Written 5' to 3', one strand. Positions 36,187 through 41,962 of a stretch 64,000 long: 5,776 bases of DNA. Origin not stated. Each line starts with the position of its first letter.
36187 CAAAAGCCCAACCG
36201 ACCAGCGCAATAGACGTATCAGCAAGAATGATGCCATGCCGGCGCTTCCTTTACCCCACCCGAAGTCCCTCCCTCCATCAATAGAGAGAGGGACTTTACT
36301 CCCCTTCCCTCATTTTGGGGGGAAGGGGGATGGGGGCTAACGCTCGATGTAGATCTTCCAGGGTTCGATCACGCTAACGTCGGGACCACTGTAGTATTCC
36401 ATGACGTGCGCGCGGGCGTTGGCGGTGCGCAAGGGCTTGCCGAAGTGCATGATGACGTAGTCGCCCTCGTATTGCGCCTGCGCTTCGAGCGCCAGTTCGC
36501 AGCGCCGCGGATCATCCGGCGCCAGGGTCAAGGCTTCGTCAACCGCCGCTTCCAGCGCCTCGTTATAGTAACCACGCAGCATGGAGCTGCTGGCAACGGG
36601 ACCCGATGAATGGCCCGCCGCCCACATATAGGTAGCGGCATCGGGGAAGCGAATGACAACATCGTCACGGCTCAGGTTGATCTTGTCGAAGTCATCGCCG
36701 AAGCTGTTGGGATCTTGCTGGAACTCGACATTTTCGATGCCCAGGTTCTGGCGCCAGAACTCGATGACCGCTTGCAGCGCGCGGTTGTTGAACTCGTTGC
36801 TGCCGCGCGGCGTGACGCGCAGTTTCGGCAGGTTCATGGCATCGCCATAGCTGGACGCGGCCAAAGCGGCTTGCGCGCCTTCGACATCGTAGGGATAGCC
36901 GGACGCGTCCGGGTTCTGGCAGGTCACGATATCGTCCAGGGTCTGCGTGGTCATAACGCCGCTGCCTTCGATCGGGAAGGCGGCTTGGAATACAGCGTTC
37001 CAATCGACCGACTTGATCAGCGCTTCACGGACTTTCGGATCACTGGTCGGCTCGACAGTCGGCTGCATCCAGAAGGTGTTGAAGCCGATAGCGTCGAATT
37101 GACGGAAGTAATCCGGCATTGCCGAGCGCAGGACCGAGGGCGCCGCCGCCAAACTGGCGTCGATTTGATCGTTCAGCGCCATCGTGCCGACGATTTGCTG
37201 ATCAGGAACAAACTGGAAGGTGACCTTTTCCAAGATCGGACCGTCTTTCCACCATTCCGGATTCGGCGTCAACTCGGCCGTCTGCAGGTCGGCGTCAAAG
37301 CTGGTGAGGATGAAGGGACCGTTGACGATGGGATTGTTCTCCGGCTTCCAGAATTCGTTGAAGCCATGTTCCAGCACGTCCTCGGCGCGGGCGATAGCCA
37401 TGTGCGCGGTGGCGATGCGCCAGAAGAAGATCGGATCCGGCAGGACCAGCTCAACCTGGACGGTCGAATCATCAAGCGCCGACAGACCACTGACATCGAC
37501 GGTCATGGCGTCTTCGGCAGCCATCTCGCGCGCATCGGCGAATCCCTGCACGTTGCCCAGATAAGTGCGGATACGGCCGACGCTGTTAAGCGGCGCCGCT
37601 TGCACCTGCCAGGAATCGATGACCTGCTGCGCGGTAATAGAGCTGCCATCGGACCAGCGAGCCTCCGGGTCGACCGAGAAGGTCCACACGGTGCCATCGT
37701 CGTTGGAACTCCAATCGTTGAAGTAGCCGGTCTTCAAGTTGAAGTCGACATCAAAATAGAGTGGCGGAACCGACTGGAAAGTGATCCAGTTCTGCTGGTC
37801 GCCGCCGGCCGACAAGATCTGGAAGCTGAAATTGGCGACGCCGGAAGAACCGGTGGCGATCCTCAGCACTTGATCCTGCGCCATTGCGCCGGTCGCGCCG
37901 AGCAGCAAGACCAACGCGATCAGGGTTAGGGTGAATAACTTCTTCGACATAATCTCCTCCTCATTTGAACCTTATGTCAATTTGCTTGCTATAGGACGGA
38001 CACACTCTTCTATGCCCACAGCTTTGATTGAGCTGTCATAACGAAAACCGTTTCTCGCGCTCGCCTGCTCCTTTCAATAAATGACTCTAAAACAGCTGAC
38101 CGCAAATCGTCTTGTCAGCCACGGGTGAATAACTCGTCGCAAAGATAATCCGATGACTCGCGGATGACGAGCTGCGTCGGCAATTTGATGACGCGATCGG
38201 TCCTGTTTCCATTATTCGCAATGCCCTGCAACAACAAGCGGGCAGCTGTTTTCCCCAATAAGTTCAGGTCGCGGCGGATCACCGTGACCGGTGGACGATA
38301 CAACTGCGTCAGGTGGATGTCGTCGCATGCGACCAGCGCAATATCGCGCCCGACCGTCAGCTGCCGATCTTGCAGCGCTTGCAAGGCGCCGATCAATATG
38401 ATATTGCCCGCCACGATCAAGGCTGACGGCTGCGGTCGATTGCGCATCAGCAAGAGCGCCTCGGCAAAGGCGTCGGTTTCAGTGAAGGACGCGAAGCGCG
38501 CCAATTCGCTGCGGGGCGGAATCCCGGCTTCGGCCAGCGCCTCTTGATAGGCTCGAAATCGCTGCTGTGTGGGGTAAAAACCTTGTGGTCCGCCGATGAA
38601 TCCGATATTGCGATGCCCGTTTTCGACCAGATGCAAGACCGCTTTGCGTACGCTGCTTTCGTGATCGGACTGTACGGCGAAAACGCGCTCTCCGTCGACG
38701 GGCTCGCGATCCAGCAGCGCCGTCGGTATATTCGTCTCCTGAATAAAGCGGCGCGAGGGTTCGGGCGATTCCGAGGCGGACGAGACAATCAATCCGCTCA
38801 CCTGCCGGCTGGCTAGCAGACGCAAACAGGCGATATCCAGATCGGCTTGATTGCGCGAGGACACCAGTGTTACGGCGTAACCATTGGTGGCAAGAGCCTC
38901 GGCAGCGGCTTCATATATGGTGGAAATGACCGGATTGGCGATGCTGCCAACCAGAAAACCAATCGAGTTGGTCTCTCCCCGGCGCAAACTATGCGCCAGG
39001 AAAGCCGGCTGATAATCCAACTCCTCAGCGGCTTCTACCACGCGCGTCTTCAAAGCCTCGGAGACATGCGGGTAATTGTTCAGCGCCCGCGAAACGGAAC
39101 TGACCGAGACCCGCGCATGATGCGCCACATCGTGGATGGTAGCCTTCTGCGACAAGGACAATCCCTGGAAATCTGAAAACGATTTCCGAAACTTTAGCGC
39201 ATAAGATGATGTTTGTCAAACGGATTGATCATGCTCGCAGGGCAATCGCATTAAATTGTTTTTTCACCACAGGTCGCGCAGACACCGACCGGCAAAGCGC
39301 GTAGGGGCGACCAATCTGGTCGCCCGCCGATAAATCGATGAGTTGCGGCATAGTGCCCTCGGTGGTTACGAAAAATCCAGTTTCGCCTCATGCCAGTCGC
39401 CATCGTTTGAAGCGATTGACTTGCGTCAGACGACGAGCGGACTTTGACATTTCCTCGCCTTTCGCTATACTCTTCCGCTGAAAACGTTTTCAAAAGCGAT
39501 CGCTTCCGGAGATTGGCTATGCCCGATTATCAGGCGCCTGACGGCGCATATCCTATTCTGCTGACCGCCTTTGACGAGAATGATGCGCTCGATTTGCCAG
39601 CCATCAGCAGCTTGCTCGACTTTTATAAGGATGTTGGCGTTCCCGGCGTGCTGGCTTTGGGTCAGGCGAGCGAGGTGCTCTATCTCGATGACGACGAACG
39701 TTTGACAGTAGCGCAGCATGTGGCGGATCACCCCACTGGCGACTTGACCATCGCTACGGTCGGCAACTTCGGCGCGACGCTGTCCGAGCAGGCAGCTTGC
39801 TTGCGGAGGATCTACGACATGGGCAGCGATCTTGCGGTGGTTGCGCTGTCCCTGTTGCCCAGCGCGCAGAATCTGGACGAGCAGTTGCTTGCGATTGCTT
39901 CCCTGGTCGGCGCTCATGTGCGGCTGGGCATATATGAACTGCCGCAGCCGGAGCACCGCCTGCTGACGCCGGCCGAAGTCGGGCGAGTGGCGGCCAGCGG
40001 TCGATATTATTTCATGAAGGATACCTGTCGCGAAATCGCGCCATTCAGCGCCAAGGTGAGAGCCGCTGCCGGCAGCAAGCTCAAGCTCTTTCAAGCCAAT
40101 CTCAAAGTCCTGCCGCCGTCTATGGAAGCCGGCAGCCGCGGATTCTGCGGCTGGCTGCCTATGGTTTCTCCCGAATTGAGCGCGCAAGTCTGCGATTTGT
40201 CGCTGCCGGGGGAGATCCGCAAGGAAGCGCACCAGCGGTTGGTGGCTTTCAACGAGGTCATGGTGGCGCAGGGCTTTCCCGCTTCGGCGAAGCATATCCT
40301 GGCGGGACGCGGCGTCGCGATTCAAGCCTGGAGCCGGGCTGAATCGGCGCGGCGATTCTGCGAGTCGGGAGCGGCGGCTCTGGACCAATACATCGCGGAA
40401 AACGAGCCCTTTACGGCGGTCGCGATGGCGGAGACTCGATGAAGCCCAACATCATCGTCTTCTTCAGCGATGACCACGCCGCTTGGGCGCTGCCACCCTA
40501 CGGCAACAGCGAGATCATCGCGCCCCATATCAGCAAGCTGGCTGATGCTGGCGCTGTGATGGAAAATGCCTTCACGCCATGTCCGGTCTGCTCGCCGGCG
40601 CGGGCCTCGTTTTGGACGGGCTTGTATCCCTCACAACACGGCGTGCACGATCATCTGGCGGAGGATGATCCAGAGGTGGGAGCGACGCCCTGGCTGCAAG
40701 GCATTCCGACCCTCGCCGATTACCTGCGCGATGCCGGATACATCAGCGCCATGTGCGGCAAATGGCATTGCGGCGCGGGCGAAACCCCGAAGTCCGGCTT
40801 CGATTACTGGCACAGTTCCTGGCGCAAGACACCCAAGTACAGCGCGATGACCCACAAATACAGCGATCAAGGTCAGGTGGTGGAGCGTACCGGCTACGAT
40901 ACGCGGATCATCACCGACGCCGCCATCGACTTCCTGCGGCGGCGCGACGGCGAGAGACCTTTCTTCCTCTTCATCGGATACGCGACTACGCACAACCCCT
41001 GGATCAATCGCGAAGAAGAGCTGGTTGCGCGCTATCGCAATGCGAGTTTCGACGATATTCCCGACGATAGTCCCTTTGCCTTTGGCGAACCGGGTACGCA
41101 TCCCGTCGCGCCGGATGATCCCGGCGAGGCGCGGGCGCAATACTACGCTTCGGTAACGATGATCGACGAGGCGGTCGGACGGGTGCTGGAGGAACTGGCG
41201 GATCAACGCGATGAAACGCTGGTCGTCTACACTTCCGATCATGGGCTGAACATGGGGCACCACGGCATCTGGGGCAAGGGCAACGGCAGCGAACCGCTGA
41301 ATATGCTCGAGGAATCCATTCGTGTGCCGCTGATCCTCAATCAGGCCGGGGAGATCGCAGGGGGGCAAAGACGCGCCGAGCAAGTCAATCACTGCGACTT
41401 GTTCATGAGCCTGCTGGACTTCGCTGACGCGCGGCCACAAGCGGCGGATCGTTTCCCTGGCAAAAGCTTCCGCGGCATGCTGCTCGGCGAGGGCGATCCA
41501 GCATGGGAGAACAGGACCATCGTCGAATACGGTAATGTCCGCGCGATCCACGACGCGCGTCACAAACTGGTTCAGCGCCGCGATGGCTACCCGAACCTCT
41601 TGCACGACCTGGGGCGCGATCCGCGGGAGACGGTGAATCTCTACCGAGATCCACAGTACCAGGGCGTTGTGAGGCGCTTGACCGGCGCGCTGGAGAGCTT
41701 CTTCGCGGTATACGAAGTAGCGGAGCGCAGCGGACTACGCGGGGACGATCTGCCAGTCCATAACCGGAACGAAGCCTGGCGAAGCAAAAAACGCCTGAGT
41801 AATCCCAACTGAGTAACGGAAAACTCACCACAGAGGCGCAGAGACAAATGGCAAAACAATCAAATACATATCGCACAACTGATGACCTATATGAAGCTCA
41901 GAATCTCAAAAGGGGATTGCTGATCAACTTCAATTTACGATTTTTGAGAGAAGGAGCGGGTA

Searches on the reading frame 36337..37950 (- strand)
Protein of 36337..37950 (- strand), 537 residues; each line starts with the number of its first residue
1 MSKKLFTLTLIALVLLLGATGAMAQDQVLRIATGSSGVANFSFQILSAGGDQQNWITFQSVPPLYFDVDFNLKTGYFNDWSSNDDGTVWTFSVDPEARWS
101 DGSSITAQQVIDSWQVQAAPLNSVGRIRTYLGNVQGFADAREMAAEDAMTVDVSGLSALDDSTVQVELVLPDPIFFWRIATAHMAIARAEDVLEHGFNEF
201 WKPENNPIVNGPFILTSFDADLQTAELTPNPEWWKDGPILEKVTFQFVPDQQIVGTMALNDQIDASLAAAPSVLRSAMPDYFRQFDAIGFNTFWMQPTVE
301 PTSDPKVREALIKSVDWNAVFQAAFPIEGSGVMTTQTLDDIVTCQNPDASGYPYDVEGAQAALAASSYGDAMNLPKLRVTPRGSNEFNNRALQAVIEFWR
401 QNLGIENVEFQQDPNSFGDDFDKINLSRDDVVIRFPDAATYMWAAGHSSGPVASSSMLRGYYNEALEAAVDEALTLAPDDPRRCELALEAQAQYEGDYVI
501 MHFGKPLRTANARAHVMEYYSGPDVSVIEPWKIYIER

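Call 80: search_protein_families(library=pfam, proteins=[window:36337-37950:-], max_evalue=0.00001)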
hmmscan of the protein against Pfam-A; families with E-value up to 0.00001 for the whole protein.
window:36337-37950:- (537 aa): 1 family
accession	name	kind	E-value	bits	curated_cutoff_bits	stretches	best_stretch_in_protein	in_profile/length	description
PF00496.27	SBP_bac_5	-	2.3e-44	152.5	32.4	1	78-449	8-364/368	Bacterial extracellular solute-binding proteins, family 5 Middle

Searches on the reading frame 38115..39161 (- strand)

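Call 80: search_protein_families(library=pfam, proteins=[window:38115-39161:-], max_evalue=0.00001)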
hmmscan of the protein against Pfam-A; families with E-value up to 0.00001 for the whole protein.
window:38115-39161:- (348 aa): 4 families
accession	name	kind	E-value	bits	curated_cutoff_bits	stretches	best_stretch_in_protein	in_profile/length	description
PF13377.12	Peripla_BP_3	-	8.5e-37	127.2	26.5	1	176-337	2-167/167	Periplasmic binding protein-like domain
PF00532.27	Peripla_BP_1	-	7.2e-22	78.6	22.2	1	65-333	2-279/281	Periplasmic binding proteins and sugar binding domain of LacI family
PF00356.27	LacI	-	1.5e-15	57.1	27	1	8-52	1-45/46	Bacterial regulatory proteins, lacI family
PF13407.12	Peripla_BP_4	-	5.9e-11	42.8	35.1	1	67-279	1-216/258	Periplasmic binding protein domain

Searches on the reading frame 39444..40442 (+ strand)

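Call 80: search_protein_families(library=pfam, proteins=[window:39444-40442:+], max_evalue=0.00001)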
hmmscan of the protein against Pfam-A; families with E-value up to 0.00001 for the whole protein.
window:39444-40442:+ (332 aa): 1 family
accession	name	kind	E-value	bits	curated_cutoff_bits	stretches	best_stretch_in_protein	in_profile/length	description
PF00701.28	DHDPS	-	6.7e-13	48.5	22.1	1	34-295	4-265/289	Dihydrodipicolinate synthetase family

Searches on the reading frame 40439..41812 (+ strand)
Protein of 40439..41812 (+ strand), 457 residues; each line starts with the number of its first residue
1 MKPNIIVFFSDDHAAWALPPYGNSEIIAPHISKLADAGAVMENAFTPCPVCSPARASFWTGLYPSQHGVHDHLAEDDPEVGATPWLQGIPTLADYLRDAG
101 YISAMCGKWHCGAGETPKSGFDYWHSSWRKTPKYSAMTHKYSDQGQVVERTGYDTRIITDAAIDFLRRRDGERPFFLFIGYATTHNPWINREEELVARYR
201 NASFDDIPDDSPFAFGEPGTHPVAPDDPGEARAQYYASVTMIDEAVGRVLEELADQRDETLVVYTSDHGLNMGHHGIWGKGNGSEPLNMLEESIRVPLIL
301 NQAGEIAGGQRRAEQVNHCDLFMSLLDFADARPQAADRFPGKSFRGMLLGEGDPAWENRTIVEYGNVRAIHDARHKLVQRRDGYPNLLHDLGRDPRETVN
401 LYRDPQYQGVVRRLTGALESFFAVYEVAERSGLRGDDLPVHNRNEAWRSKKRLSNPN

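Call 80: search_protein_families(library=pfam, proteins=[window:40439-41812:+], max_evalue=0.00001)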
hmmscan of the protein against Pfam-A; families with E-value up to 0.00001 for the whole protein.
window:40439-41812:+ (457 aa): 3 families
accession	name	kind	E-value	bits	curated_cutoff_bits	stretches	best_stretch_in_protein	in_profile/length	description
PF00884.28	Sulfatase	-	8.2e-49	167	25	1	3-330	1-300/301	Sulfatase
PF16347.10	SGSH_C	-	5.8e-13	49.7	29.3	1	289-419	11-149/154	N-sulphoglucosamine sulphohydrolase, C-terminal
PF01663.27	Phosphodiest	-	7e-11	42.7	23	1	28-271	20-222/342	Type I phosphodiesterase / nucleotide pyrophosphatase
